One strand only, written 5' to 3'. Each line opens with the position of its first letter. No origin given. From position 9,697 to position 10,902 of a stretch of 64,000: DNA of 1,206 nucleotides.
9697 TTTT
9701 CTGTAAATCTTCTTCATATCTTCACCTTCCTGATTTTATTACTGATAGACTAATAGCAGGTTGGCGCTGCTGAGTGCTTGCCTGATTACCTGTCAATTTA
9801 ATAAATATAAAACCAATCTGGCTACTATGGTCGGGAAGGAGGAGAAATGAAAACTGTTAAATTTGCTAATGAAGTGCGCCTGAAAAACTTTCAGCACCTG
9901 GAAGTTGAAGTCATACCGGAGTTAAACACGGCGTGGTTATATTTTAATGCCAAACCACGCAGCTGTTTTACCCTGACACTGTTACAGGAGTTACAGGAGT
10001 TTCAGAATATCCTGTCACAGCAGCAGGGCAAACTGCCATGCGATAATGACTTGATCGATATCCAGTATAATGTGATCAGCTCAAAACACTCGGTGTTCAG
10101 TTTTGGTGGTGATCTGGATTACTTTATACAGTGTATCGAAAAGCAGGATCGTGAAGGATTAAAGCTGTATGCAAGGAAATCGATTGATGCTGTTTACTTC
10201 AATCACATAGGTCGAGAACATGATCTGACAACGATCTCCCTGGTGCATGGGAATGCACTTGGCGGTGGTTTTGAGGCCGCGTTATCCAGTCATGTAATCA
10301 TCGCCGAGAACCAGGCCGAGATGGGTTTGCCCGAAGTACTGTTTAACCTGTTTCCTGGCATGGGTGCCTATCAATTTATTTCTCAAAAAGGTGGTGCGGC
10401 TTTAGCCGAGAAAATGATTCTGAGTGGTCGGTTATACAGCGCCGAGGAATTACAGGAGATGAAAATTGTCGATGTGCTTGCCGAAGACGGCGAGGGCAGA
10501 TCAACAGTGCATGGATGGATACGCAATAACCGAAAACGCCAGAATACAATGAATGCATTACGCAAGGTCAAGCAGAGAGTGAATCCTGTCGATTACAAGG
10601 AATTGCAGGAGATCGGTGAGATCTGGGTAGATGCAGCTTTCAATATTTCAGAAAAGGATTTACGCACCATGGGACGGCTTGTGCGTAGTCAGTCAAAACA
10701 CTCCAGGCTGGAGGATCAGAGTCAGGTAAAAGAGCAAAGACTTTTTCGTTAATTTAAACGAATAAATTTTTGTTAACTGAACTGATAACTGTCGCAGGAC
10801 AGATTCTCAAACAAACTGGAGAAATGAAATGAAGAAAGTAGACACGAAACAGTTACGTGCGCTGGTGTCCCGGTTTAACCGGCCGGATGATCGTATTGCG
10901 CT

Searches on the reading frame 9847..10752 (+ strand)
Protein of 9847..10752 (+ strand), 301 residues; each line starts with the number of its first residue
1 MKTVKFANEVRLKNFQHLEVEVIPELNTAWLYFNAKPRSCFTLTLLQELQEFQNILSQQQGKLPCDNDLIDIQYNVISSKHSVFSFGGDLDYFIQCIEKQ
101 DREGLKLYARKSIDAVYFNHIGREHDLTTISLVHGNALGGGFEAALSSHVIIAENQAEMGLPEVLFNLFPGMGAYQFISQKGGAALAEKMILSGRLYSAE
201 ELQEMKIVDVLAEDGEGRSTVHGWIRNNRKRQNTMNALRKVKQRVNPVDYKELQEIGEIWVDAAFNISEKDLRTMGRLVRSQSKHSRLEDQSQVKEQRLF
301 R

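Call 3: search_protein_families(library=pfam, proteins=[window:9847-10752:+])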
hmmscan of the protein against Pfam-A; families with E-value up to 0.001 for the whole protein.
window:9847-10752:+ (301 aa): 2 families
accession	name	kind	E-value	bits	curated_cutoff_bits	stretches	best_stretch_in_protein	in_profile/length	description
PF00378.25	ECH_1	-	3.6e-19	69.5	27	1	76-214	45-177/251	Enoyl-CoA hydratase/isomerase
PF16113.10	ECH_2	-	5.5e-11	43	27.2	1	76-267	40-228/335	Enoyl-CoA hydratase/isomerase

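Call 4: search_protein_families(library=ncbifam, proteins=[window:9847-10752:+])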
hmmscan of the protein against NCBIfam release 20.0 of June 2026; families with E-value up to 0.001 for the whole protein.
window:9847-10752:+ (301 aa): 56 families (the best 25 are shown)
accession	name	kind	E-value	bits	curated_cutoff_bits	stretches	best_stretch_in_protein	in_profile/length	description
NF006452.0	PRK08788.1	equivalog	5.2e-102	340.9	177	1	11-290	13-288/291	crotonase/enoyl-CoA hydratase family protein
NF053515.1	SgnlFctrSynRpfF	equivalog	2.4e-73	246.8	550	1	36-287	39-285/288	diffusible signal factor synthase RpfF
NF006566.0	PRK09076.1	subfamily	4.3e-20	72.4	286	1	22-245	9-214/260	enoyl-CoA hydratase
NF005803.0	PRK07658.1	equivalog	4.2e-17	62.4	313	1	70-213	44-181/257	enoyl-CoA hydratase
NF008727.0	PRK11730.1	equivalog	5.8e-17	61.3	870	1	71-244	51-220/717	fatty acid oxidation complex subunit alpha FadB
NF005804.0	PRK07659.1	equivalog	1.8e-16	60.4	311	1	72-259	50-228/260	enoyl-CoA hydratase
NF006007.0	PRK08138.1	subfamily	2.2e-16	60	355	1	52-219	36-191/261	enoyl-CoA hydratase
NF051848.1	EnCoAHydtEchA19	equivalog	4.2e-16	59.3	400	1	71-217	44-186/258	enoyl-CoA hydratase EchA19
NF008363.0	PRK11154.1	equivalog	2.6e-15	55.6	869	1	75-210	56-187/708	fatty acid oxidation complex subunit alpha FadJ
NF046063.1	oxepin_alt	equivalog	2.8e-15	56.5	300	1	72-253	45-220/254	oxepin-CoA hydrolase, alternative type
NF042430.2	EnCoAhydt_DpgD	equivalog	5.8e-15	55.4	400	1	124-244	91-211/258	enoyl-CoA-hydratase DpgD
NF006013.0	PRK08150.1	subfamily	7.2e-15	55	232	1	71-217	48-187/259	crotonase/enoyl-CoA hydratase family protein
TIGR02437.1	FadB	equivalog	1.1e-14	53.7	933.55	1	71-218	51-194/714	fatty acid oxidation complex subunit alpha FadB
NF006100.0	PRK08252.1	subfamily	2.1e-14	53.7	282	1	127-219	92-184/254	crotonase/enoyl-CoA hydratase family protein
NF007239.0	PRK09674.1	equivalog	2.1e-14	53.6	371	1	127-209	95-177/257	2,3-dehydroadipyl-CoA hydratase PaaF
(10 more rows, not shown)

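Call 14: search_solved_structures(query=window:9847-10749:+, max_evalue=0.00001, show_alignments=3)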
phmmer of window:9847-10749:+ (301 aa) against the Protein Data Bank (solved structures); distinct sequences matched with E-value up to 0.00001: 69 (the best 60 are shown).
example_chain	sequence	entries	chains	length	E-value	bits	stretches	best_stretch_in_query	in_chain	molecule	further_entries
3m6m_A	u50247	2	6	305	1.6e-58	201.4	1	24-289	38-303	RpfF protein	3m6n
7zq7_A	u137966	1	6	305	1.2e-57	198.5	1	18-285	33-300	Crotonase/enoyl-CoA hydratase family protein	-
6dgn_A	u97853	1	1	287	4.4e-45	157.3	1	27-285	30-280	RpfF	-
5fus_A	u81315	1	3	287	5.7e-45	156.9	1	27-285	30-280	Putative enoyl CoA hydratase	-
5wyb_B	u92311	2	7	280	2.1e-12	50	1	81-221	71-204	Probable enoyl-CoA hydratase/isomerase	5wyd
4fzw_A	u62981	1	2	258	3.8e-12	49.2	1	129-211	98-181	2,3-dehydroadipyl-CoA hydratase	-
1mj3_A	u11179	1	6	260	9.6e-12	47.9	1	98-209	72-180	ENOYL-COA HYDRATASE, MITOCHONDRIAL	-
1ey3_A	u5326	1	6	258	9.7e-12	47.9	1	98-209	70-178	ENOYL-COA HYDRATASE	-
1dub_A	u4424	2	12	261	9.7e-12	47.9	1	98-209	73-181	2-ENOYL-COA HYDRATASE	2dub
9ula_A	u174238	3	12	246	1.1e-11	47.7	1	81-209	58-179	Enoyl-CoA hydratase/isomerase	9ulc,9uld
28bq_A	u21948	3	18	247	1.1e-11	47.7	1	81-209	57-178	Enoyl-CoA hydratase/isomerase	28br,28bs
3pea_A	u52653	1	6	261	1.1e-11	47.7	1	72-214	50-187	Enoyl-CoA hydratase/isomerase family protein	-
7eum_C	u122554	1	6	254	1.2e-11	47.6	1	81-209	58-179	Enoyl-CoA hydratase/isomerase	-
9rgq_A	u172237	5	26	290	1.2e-11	47.6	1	98-209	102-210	Enoyl-CoA hydratase, mitochondrial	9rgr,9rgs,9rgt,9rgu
5zai_A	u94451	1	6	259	1.4e-11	47.4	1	24-207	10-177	3-hydroxypropionyl-coenzyme A dehydratase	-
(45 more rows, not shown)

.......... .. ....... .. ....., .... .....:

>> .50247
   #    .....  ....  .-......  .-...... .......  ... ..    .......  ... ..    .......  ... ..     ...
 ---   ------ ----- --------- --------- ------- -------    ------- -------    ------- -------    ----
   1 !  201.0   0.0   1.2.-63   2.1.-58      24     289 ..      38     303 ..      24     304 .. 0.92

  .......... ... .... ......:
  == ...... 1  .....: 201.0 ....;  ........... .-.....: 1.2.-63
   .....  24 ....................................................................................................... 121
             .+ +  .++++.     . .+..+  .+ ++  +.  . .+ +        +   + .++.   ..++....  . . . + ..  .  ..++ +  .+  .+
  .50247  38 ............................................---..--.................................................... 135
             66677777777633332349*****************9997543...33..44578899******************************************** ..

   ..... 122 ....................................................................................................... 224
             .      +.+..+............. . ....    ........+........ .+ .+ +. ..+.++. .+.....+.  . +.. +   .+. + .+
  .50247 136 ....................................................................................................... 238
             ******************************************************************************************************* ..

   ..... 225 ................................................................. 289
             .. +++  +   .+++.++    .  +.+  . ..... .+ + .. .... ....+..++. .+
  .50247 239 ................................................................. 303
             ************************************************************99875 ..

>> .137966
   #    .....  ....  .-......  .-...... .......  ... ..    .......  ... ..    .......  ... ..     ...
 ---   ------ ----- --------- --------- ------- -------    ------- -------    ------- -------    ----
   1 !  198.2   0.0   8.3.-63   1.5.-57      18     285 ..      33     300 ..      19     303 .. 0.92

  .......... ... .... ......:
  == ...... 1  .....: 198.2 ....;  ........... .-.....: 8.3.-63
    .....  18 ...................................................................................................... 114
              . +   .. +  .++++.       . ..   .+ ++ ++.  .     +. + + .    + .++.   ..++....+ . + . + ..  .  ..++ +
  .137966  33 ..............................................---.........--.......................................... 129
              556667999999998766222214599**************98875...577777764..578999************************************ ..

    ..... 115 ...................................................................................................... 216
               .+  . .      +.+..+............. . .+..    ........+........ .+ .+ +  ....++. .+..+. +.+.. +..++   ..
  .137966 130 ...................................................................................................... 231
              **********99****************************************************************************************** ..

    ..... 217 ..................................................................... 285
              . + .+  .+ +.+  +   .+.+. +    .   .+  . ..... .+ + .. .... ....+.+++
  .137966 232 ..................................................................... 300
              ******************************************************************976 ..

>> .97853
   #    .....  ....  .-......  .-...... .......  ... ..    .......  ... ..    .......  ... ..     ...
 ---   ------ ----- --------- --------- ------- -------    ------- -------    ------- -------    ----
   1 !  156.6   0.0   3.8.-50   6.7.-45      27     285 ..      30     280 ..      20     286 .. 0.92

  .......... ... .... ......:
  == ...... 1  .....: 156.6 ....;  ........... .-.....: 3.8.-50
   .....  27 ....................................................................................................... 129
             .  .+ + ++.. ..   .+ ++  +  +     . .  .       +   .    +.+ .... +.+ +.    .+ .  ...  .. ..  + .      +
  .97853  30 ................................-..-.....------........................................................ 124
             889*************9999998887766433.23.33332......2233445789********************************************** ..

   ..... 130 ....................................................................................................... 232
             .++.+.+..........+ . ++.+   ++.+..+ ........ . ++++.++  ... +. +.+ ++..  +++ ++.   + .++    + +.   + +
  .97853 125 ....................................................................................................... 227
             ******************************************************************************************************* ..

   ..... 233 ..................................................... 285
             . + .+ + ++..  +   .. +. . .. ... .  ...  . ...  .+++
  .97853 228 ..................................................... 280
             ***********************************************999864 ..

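Call 28: find_homologous_proteins(query=window:9847-10749:+)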
Query window:9847-10749:+ (301 aa): 7353 proteins with E <= 0.001 among 8000 candidates; the best 120 are listed.
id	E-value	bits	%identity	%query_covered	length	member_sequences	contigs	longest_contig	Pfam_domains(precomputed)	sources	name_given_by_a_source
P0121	4.5e-197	671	100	100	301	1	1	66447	PF00378.26,PF16113.11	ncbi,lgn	-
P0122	1.8e-126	439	66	95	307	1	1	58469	PF00378.26,PF16113.11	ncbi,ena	-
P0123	6.0e-124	431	65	95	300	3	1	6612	PF00378.26,PF16113.11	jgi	jgi:DSF synthase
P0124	7.7e-124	430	64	98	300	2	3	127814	PF00378.26,PF16113.11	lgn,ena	-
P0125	1.9e-121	423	64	97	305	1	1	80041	PF00378.26,PF16113.11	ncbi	-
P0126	1.1e-120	420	63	95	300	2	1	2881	PF00378.26,PF16113.11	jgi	jgi:DSF synthase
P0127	6.6e-120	418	61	97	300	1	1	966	PF00378.26,PF16113.11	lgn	-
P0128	4.1e-119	415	61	99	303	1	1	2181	PF00378.26,PF16113.11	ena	-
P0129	1.8e-118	413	63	94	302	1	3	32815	PF00378.26,PF16113.11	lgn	-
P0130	2.0e-118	413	62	100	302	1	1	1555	PF00378.26,PF16113.11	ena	-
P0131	2.8e-118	412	62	94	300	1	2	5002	PF00378.26,PF16113.11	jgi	jgi:DSF synthase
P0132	3.1e-118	412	61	98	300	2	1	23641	PF00378.26,PF16113.11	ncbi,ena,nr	ncbi:MAG TPA: crotonase/enoyl-CoA hydratase family protein [Gammaproteobacteria bacterium]|nr:croton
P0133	3.8e-118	412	60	98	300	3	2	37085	PF00378.26,PF16113.11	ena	-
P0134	6.0e-118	411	63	94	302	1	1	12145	PF00378.26,PF16113.11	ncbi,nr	ncbi:MAG: crotonase/enoyl-CoA hydratase family protein [Thiotrichales bacterium]|nr:crotonase/enoyl-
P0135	6.2e-118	411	60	99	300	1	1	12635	PF00378.26,PF16113.11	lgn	-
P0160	2.1e-115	403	59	100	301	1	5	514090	PF00378.26,PF16113.11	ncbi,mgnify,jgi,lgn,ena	mgnify:CR=1 FL=1|jgi:DSF synthase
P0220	2.0e-102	360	56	97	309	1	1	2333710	PF00378.26,PF16113.11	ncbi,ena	-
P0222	3.9e-102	359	55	100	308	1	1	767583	PF00378.26,PF16113.11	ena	-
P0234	9.5e-96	338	51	97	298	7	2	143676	PF00378.26,PF16113.11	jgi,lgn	-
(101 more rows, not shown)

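Call 29: find_encoding_contigs(protein=P0121, flank=3000, max_places=3)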
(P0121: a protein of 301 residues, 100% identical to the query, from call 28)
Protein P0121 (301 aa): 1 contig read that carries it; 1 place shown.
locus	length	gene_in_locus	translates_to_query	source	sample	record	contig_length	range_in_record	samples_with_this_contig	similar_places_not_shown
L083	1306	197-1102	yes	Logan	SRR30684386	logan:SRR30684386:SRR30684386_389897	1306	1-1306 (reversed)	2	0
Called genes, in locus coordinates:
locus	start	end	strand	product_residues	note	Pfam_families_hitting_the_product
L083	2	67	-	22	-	?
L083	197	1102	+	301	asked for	PF00378:ECH_1, PF16113:ECH_2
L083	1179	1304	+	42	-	?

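Call 30: list_cluster_members(proteins=[P0121, P0160, P0022, P0069, P0006, P0053])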
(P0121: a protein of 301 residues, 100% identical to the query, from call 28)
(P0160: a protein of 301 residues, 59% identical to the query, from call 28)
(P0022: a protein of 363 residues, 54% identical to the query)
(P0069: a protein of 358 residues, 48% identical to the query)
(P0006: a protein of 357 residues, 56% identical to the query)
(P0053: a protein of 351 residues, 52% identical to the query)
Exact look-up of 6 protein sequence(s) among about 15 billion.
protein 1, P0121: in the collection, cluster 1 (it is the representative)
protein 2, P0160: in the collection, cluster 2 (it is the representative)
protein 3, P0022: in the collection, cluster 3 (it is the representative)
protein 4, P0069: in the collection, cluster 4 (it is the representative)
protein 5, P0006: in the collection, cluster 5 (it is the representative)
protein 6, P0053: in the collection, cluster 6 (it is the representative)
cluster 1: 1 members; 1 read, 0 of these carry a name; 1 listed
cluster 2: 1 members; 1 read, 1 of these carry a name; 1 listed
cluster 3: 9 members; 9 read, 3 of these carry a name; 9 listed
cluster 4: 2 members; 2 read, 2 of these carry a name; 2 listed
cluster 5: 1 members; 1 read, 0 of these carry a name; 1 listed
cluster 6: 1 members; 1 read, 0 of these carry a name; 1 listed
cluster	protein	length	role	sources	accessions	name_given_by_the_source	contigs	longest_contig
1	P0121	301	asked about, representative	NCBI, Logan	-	-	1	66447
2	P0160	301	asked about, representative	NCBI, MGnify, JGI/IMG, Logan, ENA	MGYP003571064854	CR=1 FL=1 | DSF synthase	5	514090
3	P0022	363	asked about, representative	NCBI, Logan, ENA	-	-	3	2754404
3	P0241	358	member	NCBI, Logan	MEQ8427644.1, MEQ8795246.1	MAG: fatty acid desaturase [Gammaproteobacteria bacterium]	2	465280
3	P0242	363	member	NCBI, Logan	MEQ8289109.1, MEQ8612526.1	MAG: fatty acid desaturase [Gammaproteobacteria bacterium]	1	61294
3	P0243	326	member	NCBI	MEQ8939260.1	MAG: fatty acid desaturase, partial [Gammaproteobacteria bacterium]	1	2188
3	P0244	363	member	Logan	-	-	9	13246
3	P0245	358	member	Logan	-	-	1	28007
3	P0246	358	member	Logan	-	-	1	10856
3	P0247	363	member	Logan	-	-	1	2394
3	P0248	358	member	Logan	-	-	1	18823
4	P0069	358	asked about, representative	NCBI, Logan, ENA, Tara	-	strand:+ start:5265 stop:6341 length:1077 start_codon:yes stop_codon:yes ...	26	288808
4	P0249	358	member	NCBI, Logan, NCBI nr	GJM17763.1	MAG: fatty acid desaturase [Thermodesulfobacteriota bacterium]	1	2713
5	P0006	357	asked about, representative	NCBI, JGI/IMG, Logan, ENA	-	-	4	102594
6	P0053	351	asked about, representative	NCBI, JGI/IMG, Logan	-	-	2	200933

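Call 35: find_encoding_contigs(protein=P0220, flank=6000, max_places=2)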
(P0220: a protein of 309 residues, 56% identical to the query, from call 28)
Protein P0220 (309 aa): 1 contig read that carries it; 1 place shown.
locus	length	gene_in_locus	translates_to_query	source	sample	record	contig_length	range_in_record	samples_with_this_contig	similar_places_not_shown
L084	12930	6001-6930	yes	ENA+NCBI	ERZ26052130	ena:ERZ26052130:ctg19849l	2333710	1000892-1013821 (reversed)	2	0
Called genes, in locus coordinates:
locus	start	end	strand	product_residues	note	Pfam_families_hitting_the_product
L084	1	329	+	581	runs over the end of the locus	PF00654:Voltage_CLC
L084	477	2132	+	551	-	PF06418:CTP_synth_N, PF07722:Peptidase_C26 (faint), PF00117:GATase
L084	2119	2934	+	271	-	PF00793:DAHP_synth_1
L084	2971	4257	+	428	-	PF03952:Enolase_N, PF00113:Enolase_C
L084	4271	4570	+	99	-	PF04977:DivIC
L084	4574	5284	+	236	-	PF01128:IspD, PF12804:NTP_transf_3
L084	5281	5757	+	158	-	PF02542:YgbB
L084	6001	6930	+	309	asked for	PF16113:ECH_2, PF00378:ECH_1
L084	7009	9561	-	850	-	PF00512:HisKA, PF02518:HATPase_c, PF00072:Response_reg, PF01627:Hpt (weak)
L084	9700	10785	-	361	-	PF00072:Response_reg, PF13487:HD_5, PF01966:HD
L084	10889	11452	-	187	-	PF01713:Smr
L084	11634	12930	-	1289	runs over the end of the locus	PF18076:FGAR-AT_N, PF18072:FGAR-AT_linker, PF02769:AIRS_C, PF22689:FGAR-AT_PurM_N-like, PF02769:AIRS_C, PF13507:GATase_5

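Call 36: find_encoding_contigs(protein=P0222, flank=6000, max_places=2)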
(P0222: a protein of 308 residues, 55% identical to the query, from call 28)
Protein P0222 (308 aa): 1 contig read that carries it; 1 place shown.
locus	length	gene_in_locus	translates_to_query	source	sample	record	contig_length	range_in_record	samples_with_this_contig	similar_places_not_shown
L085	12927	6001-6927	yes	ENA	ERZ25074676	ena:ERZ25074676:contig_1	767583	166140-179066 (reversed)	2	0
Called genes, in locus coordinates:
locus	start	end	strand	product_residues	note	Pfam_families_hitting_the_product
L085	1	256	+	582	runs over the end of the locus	PF00654:Voltage_CLC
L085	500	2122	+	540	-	PF06418:CTP_synth_N, PF07722:Peptidase_C26 (faint), PF00117:GATase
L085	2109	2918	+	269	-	PF00793:DAHP_synth_1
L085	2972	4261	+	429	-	PF03952:Enolase_N, PF00113:Enolase_C, PF13378:MR_MLE_C (faint)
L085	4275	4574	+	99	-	PF04977:DivIC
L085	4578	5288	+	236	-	PF01128:IspD, PF12804:NTP_transf_3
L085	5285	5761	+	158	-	PF02542:YgbB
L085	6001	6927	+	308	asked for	PF16113:ECH_2, PF00378:ECH_1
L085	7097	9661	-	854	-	PF00512:HisKA, PF02518:HATPase_c, PF00072:Response_reg, PF01627:Hpt (weak)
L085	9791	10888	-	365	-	PF00072:Response_reg, PF13487:HD_5, PF01966:HD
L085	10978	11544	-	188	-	PF01713:Smr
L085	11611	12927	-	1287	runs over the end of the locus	PF18076:FGAR-AT_N, PF18072:FGAR-AT_linker, PF02769:AIRS_C, PF22689:FGAR-AT_PurM_N-like, PF02769:AIRS_C, PF13507:GATase_5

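Call 37: find_encoding_contigs(protein=P0234, flank=6000, max_places=2)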
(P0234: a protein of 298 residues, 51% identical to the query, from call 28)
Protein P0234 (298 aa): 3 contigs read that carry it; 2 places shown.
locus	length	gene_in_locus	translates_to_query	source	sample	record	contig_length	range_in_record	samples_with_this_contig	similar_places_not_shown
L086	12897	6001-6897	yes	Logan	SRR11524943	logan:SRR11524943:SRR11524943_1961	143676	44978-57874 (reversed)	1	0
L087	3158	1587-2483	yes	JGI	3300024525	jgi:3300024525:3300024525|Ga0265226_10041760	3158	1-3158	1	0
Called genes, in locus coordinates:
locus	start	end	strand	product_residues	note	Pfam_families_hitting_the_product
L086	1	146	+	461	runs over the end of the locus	PF02878:PGM_PMM_I, PF02879:PGM_PMM_II, PF02880:PGM_PMM_III, PF00408:PGM_PMM_IV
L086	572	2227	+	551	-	PF06418:CTP_synth_N, PF00117:GATase, PF07722:Peptidase_C26 (weak)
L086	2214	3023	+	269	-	PF00793:DAHP_synth_1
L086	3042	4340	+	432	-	PF03952:Enolase_N, PF00113:Enolase_C, PF07476:MAAL_C (weak)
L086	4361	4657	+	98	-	PF04977:DivIC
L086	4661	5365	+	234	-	PF01128:IspD, PF12804:NTP_transf_3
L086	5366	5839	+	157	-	PF02542:YgbB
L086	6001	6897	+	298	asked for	PF00378:ECH_1, PF16113:ECH_2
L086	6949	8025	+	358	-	PF00487:FA_desaturase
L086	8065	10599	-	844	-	PF00512:HisKA, PF01627:Hpt (faint), PF02518:HATPase_c, PF00072:Response_reg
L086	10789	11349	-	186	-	PF01713:Smr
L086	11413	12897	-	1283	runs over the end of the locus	PF18076:FGAR-AT_N, PF18072:FGAR-AT_linker, PF02769:AIRS_C, PF22689:FGAR-AT_PurM_N-like, PF02769:AIRS_C, PF13507:GATase_5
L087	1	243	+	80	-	?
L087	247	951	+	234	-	PF01128:IspD, PF12804:NTP_transf_3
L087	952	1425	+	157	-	PF02542:YgbB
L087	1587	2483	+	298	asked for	PF00378:ECH_1, PF16113:ECH_2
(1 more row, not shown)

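Call 41: find_related_loci(query=A3, collection=metagenome_contigs, flank=5000)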
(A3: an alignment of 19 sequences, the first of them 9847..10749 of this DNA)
Query A3 (301 aa) in metagenome_contigs; peptide patterns used: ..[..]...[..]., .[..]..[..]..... (x = any residue, [..] = any of these).
600 stretches matched a pattern (row limit reached: there are more); 510 encode a relative of the query (tblastn E <= 1e-3); the best 80 are kept; 80 distinct loci.
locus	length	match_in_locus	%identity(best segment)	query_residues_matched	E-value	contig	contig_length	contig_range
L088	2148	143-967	50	13-286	2e-90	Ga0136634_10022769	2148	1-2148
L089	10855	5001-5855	46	1-284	2e-85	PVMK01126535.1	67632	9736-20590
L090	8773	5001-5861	44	1-286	1e-84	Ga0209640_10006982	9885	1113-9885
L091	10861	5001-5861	44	1-286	1e-84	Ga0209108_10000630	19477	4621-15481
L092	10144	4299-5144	48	1-283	2e-82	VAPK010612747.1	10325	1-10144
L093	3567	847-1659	49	13-282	1e-82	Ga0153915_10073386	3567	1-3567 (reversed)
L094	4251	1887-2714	48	14-288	2e-82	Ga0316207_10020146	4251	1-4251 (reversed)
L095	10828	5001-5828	47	15-294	1e-81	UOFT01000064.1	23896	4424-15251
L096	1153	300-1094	49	15-282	2e-86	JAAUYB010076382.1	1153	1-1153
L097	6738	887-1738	49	2-283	1e-79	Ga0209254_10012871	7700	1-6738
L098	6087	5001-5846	46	1-283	1e-79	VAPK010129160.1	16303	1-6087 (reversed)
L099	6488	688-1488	49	11-283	5e-80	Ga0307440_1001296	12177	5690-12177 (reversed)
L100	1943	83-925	47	1-287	2e-83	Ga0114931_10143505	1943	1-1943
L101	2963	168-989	46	15-287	1e-80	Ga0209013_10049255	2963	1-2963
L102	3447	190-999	47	17-284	2e-79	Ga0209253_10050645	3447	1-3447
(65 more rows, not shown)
